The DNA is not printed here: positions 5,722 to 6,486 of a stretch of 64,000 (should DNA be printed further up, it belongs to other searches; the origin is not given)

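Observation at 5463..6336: Fur-family metalloregulator translationally coupled to a His-motif lipoprotein inside a glycosyltransferase operon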

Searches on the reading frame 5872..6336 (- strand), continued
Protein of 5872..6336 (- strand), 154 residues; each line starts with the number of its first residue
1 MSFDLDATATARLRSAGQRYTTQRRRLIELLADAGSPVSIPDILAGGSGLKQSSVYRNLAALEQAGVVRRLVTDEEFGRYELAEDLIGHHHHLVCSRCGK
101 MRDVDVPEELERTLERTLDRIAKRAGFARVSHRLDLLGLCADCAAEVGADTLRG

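Call 46: search_protein_families(library=ncbifam, proteins=[L003:675-1574:+, L005:5443-6369:+, L003:2343-3185:+, L003:1561-2346:+], max_evalue=0.00001)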
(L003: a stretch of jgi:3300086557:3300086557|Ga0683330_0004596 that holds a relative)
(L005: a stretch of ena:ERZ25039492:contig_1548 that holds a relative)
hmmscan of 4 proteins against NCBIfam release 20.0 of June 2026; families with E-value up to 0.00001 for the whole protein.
L003:675-1574:+ (299 aa): 8 families
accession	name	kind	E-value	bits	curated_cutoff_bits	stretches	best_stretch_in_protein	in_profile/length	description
NF040870.1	AztC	equivalog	8.2e-45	153.4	350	1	31-296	1-277/277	zinc ABC transporter substrate-binding protein AztC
NF053842.1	MnTportMntCDein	equivalog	9e-37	126.8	400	1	28-292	5-278/281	manganese ABC transporter substrate-binding protein MntC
NF033605.1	Zn_bnd_ABC_AdcA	exception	1e-31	110.5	700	2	126-296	152-322/517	zinc ABC transporter substrate-binding lipoprotein AdcA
NF007091.2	PRK09545.1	equivalog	3.9e-25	88.7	268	2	126-269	149-292/318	zinc ABC transporter substrate-binding protein ZnuA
NF047355.1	ABC_bind_Mn_Staph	exception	5.1e-21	75.2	500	1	1-290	1-302/309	manganese ABC transporter substrate-binding lipoprotein MntC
NF053703.1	Mn_SBP_EfaA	exception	1.4e-20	73.7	485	1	3-293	5-306/310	Mn/Fe ABC transporter substrate-binding lipoprotein EfaA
TIGR03772.1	anch_rpt_subst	equivalog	1.1e-18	67.1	350.45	1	126-296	316-485/486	anchored repeat ABC transporter, substrate-binding protein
NF040928.1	ABC_lipo_SloC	subfamily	1.4e-15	57.2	525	1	7-294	4-300/304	metal ABC transporter substrate-binding lipoprotein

L005:5443-6369:+ (308 aa): 8 families
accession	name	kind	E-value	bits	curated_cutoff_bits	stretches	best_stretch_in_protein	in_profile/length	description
NF040870.1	AztC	equivalog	1.1e-49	169.4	350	1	40-305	1-277/277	zinc ABC transporter substrate-binding protein AztC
NF053842.1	MnTportMntCDein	equivalog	8.4e-42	143.3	400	1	37-301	5-278/281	manganese ABC transporter substrate-binding protein MntC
NF033605.1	Zn_bnd_ABC_AdcA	exception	1.2e-29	103.6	700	2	135-305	152-322/517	zinc ABC transporter substrate-binding lipoprotein AdcA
TIGR03772.1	anch_rpt_subst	equivalog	8.9e-27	93.8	350.45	1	135-305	316-485/486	anchored repeat ABC transporter, substrate-binding protein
NF007091.2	PRK09545.1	equivalog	5.8e-25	88.1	268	1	135-273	149-287/318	zinc ABC transporter substrate-binding protein ZnuA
NF053703.1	Mn_SBP_EfaA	exception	1.7e-24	86.5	485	1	8-304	6-308/310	Mn/Fe ABC transporter substrate-binding lipoprotein EfaA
NF047355.1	ABC_bind_Mn_Staph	exception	6.3e-21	74.9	500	1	11-303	5-306/309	manganese ABC transporter substrate-binding lipoprotein MntC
NF040928.1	ABC_lipo_SloC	subfamily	2.2e-19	69.7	525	1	134-301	130-298/304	metal ABC transporter substrate-binding lipoprotein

L003:2343-3185:+ (280 aa): 4 families
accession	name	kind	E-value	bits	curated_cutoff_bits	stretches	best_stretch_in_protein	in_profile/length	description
NF040871.1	AztB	equivalog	2.5e-44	151.9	280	1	5-255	3-253/254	zinc ABC transporter permease AztB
NF040927.1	ABC_perm_SloB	subfamily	6.9e-35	121.1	460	1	12-266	10-263/271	metal ABC transporter permease subunit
NF007089.0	PRK09543.1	equivalog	4.9e-33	114.8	284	1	17-269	8-259/261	zinc ABC transporter permease subunit ZnuB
TIGR03770.1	anch_rpt_perm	equivalog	1.7e-31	109.9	296.8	1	11-263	14-266/270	anchored repeat-type ABC transporter permease subunit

L003:1561-2346:+ (261 aa): 188 families (the best 25 are shown)
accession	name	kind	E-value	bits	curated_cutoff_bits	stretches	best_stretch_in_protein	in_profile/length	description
NF040873.1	AztA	equivalog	2.3e-58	196.9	220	1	26-223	1-189/191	zinc ABC transporter ATP-binding protein AztA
TIGR03771.1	anch_rpt_ABC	equivalog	2.4e-55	187.6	268.8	1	39-240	2-200/223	anchored repeat-type ABC transporter ATP-binding subunit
NF053840.1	MnTportMntADein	equivalog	3.7e-51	174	400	1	26-238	10-218/240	manganese ABC transporter ATP-binding protein MntA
TIGR03873.1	F420-0_ABC_ATP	hypoth_equivalog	5.9e-45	153.5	372.4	1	23-240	7-225/256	putative F420-0 ABC transporter ATP-binding protein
NF007082.0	PRK09536.1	equivalog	1.2e-43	149.7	537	1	25-239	11-226/402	corrinoid ABC transporter ATPase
NF010068.0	PRK13548.1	equivalog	1.1e-42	145.9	261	1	18-243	6-234/261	heme ABC transporter ATP-binding protein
NF007090.0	PRK09544.1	equivalog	1.3e-40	139.5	306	1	23-237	12-205/251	zinc ABC transporter ATP-binding protein ZnuC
TIGR04521.1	ECF_ATPase_2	equivalog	1.1e-39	136.2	330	1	31-255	19-248/279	energy-coupling factor transporter ATPase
TIGR04520.1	ECF_ATPase_1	equivalog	1.5e-39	136.1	315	1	21-255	4-239/269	energy-coupling factor transporter ATPase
TIGR02857.1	CydD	equivalog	3e-39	135.4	435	1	18-226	322-529/529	thiol reductant ABC exporter subunit CydD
NF008409.0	PRK11231.1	equivalog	3.6e-39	134.7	375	1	21-248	6-234/255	Fe(3+) dicitrate ABC transporter ATP-binding protein FecE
TIGR03797.1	NHLM_micro_ABC2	equivalog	1.7e-38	132.6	709.4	1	22-242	456-674/686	NHLP bacteriocin export ABC transporter permease/ATPase subunit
NF011630.0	PRK15056.1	equivalog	2.1e-38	132.1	393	1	32-235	22-224/274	manganese/iron ABC transporter ATP-binding protein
TIGR01188.1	drrA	subfamily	7.5e-38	130.5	312.45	1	27-240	3-212/302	daunorubicin resistance ABC transporter, ATP-binding protein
TIGR03375.1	type_I_sec_LssB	subfamily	5.5e-37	127.4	693.1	1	20-240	468-689/696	type I secretion system permease/ATPase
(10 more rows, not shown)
